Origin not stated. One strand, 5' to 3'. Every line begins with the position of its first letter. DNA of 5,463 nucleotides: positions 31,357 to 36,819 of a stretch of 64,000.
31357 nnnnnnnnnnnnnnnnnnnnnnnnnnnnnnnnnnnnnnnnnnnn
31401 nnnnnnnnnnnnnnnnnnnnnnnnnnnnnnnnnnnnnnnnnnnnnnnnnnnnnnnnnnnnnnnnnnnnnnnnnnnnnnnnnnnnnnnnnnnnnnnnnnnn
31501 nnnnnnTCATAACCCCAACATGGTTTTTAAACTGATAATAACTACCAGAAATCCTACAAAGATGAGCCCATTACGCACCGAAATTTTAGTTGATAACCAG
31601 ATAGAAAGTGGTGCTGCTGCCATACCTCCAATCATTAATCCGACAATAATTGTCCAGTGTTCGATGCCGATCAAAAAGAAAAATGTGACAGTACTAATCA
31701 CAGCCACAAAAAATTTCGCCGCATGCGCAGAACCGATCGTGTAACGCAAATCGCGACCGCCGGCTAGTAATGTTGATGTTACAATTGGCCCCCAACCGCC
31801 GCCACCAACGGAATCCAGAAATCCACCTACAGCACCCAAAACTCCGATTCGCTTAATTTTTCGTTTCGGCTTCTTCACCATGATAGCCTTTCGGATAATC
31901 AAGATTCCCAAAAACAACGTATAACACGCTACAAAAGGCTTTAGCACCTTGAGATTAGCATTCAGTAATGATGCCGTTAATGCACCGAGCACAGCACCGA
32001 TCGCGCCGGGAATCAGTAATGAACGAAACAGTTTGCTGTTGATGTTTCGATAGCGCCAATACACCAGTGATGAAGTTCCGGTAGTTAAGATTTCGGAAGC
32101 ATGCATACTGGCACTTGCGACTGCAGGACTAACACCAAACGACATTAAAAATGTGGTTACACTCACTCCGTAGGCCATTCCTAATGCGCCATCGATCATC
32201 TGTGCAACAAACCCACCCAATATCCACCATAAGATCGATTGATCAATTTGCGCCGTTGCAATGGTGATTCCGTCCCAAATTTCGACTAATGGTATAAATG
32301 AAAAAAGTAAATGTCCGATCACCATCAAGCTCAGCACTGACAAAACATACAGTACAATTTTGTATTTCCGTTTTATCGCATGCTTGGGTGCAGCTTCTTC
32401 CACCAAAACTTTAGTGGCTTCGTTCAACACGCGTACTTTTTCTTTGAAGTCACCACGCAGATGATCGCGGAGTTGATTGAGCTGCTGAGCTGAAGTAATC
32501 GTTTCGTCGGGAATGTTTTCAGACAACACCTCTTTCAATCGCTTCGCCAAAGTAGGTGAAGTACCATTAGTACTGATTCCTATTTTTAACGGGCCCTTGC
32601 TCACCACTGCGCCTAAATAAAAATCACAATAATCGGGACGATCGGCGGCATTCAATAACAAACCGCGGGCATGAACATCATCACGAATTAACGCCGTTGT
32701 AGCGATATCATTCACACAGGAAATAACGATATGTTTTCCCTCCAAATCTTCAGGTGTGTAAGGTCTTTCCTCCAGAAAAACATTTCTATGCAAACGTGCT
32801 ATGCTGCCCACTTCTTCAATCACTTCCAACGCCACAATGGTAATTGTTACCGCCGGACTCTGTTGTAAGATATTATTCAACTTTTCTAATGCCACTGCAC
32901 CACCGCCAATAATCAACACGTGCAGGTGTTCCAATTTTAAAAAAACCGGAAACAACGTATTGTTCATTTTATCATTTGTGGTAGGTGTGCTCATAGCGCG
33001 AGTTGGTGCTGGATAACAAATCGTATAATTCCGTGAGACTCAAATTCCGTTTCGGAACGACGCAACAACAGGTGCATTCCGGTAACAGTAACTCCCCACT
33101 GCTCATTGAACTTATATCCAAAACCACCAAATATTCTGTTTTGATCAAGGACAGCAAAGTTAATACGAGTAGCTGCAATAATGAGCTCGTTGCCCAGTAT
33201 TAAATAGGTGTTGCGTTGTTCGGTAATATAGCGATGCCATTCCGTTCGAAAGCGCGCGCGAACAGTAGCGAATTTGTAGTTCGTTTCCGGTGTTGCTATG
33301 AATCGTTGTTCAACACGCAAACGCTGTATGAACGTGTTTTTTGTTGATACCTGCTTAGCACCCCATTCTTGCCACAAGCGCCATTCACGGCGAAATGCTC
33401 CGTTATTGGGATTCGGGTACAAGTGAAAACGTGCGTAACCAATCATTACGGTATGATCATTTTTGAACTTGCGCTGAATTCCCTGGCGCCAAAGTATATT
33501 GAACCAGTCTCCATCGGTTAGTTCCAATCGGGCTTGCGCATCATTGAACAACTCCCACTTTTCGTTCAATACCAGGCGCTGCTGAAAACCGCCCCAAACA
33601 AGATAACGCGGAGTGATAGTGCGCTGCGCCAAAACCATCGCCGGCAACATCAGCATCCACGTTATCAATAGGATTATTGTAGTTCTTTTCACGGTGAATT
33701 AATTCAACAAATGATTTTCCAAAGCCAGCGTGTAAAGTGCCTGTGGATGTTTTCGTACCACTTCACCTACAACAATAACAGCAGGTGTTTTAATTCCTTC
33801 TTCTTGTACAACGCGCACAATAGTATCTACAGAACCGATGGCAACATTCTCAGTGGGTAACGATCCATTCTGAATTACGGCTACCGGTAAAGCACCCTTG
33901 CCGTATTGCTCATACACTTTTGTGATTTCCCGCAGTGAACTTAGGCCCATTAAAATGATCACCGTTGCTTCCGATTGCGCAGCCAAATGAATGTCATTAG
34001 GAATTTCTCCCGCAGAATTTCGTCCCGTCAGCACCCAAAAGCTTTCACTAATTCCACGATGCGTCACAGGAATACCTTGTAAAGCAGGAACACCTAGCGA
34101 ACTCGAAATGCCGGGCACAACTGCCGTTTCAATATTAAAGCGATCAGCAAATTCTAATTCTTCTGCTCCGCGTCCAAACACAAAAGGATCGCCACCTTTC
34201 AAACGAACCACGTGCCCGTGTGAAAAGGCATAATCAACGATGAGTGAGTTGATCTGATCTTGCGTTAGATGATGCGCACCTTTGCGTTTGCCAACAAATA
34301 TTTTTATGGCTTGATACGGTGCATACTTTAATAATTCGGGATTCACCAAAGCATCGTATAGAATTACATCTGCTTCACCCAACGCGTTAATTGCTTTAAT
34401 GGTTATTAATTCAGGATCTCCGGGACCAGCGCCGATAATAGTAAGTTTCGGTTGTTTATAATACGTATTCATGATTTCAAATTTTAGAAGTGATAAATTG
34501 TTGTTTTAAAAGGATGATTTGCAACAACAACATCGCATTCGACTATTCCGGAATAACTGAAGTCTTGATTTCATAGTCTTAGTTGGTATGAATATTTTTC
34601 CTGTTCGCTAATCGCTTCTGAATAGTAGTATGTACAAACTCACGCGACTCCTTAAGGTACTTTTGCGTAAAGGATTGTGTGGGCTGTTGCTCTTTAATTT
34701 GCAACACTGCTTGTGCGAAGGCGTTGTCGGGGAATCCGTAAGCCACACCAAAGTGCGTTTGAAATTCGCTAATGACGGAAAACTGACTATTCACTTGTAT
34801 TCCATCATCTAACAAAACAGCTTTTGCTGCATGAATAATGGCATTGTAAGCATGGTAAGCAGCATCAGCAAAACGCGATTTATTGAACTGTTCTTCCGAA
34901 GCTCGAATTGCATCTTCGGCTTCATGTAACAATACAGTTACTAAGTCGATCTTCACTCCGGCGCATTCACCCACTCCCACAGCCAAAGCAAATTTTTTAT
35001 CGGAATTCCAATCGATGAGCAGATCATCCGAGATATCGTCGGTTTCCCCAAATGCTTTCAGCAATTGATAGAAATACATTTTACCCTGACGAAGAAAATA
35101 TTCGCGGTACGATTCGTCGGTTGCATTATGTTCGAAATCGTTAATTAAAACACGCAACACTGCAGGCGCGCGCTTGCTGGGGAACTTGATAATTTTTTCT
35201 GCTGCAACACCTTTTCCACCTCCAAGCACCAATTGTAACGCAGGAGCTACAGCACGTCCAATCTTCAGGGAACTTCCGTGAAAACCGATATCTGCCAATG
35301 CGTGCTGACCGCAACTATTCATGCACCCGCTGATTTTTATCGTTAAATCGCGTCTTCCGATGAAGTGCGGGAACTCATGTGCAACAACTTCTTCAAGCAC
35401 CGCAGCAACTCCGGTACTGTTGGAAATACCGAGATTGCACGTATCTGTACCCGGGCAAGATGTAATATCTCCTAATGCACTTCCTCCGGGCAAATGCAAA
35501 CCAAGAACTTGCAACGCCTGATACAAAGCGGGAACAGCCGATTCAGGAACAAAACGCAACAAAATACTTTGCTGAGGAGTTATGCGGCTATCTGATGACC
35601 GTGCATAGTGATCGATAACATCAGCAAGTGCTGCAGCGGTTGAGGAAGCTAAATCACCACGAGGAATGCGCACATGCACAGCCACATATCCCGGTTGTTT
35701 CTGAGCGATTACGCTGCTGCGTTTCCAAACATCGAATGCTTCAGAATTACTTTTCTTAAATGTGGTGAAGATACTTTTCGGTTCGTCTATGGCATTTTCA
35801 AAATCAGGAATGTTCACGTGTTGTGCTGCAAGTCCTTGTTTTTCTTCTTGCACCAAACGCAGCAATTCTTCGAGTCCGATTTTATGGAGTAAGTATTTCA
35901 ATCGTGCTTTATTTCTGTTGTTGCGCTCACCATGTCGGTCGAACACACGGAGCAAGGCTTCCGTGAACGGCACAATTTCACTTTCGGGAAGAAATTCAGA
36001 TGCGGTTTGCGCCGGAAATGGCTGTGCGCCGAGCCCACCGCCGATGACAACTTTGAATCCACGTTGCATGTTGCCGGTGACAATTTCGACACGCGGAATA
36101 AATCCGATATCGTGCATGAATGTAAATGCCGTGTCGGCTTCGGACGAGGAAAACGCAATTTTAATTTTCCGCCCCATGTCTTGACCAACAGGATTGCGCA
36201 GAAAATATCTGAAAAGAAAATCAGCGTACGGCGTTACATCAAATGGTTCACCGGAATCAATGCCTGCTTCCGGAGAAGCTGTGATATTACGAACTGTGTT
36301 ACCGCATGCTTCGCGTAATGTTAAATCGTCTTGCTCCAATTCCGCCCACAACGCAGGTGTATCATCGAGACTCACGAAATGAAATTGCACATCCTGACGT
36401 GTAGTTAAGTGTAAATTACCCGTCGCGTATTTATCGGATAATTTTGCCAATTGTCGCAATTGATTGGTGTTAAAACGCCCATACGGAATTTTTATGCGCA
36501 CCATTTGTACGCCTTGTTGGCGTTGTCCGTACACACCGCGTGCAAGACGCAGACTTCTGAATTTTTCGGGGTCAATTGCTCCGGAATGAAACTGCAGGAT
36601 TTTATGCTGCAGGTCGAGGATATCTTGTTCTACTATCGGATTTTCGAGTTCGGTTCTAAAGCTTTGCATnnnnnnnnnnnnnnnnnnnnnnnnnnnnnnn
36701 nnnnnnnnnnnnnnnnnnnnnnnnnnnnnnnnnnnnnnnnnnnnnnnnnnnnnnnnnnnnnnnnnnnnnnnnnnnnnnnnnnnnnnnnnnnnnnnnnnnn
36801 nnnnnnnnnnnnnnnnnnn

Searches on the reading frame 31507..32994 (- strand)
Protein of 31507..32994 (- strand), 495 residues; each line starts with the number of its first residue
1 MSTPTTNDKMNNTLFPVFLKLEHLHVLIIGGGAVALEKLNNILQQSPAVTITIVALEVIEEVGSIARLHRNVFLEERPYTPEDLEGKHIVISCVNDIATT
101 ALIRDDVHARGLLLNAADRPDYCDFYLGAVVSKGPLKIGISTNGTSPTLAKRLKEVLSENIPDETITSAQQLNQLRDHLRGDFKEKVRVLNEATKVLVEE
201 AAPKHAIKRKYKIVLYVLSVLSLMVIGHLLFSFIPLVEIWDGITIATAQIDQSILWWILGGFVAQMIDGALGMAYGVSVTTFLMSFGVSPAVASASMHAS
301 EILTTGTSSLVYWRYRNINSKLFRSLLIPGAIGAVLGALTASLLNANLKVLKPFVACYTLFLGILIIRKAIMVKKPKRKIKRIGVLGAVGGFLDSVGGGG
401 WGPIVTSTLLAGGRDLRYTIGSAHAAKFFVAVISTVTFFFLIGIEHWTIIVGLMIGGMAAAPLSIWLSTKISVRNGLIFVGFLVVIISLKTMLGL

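Call 6: search_protein_families(library=pfam, proteins=[window:31507-32994:-])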
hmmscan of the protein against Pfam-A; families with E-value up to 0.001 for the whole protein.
window:31507-32994:- (495 aa): 3 families
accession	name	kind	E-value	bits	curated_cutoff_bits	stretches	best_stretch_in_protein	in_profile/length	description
PF01925.25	TauE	-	5.7e-34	118.2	32.6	1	258-490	2-236/237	Sulfite exporter TauE/SafE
PF13241.12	NAD_binding_7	-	1.7e-21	77.2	22.1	1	17-129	1-104/104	Putative NAD(P)-binding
PF14824.11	Sirohm_synth_M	-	4e-09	36.2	25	1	134-155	2-23/28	Sirohaem biosynthesis protein central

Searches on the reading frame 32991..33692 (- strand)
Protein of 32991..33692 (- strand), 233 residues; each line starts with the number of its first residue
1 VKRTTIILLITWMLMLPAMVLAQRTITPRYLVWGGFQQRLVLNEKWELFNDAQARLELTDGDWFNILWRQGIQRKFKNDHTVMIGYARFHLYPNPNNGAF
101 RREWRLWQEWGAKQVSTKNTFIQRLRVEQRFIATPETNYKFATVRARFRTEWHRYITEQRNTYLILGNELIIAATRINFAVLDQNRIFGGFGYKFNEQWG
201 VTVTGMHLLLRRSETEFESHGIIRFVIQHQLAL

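Call 6: search_protein_families(library=pfam, proteins=[window:32991-33692:-])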
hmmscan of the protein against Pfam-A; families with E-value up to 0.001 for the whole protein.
window:32991-33692:- (233 aa): 1 family
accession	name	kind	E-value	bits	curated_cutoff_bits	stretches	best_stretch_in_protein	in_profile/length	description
PF10677.15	DUF2490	-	2.3e-24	86.6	29.8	1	32-213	3-180/186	Protein of unknown function (DUF2490)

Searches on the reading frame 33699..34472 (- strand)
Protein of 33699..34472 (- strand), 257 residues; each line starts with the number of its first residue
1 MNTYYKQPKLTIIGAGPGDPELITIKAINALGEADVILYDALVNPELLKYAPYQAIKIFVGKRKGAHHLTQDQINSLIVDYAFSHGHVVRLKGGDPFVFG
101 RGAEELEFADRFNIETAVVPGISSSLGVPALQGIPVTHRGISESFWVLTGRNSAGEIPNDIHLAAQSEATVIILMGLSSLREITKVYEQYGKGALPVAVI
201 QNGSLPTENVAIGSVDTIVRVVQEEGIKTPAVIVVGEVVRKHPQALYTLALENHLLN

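Call 6: search_protein_families(library=pfam, proteins=[window:33699-34472:-])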
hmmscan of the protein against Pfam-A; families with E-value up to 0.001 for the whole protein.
window:33699-34472:- (257 aa): 1 family
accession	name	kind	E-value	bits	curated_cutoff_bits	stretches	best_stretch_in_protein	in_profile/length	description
PF00590.25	TP_methylase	-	1.9e-44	152.6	27.8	1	9-217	1-210/212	Tetrapyrrole (Corrin/Porphyrin) Methylases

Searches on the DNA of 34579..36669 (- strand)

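Call 51: search_rna_families(sources=[L001, L002, L006, L009, L014, L022, L027, L028, L045, L059, L064, L083, L084, L085, L086, L093, L096, L105, L082, L088], threshold=gathering)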
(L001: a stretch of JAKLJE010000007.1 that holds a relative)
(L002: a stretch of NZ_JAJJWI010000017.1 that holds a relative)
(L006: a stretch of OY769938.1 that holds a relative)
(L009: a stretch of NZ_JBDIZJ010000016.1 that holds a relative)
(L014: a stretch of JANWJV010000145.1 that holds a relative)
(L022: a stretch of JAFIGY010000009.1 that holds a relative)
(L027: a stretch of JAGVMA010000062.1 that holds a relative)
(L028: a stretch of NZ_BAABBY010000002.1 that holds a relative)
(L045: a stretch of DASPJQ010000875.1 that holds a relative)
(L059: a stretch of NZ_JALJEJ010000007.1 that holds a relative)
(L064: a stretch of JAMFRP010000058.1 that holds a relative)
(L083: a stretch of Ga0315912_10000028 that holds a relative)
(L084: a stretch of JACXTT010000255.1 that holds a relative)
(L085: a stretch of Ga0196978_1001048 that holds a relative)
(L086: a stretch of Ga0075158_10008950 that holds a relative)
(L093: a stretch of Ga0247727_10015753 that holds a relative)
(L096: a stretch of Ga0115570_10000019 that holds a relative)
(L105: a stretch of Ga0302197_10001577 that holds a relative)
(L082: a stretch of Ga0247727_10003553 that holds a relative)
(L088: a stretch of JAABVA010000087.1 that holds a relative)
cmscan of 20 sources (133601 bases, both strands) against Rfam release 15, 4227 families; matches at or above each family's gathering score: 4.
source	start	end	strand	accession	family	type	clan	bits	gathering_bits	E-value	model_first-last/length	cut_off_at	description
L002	2320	2424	+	RF00162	SAM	Cis-reg; riboswitch;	CL00012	75.5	44.4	1.3e-15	1-108/108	no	SAM riboswitch aptamer (S box leader)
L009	2498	2603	+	RF00162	SAM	Cis-reg; riboswitch;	CL00012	69.2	44.4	9.5e-14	1-108/108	no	SAM riboswitch aptamer (S box leader)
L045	2870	2940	+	RF00005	tRNA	Gene; tRNA;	CL00001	59.1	29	6.7e-10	1-71/71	no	tRNA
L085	1320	1391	+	RF00005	tRNA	Gene; tRNA;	CL00001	56.9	29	2.7e-09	1-71/71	no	tRNA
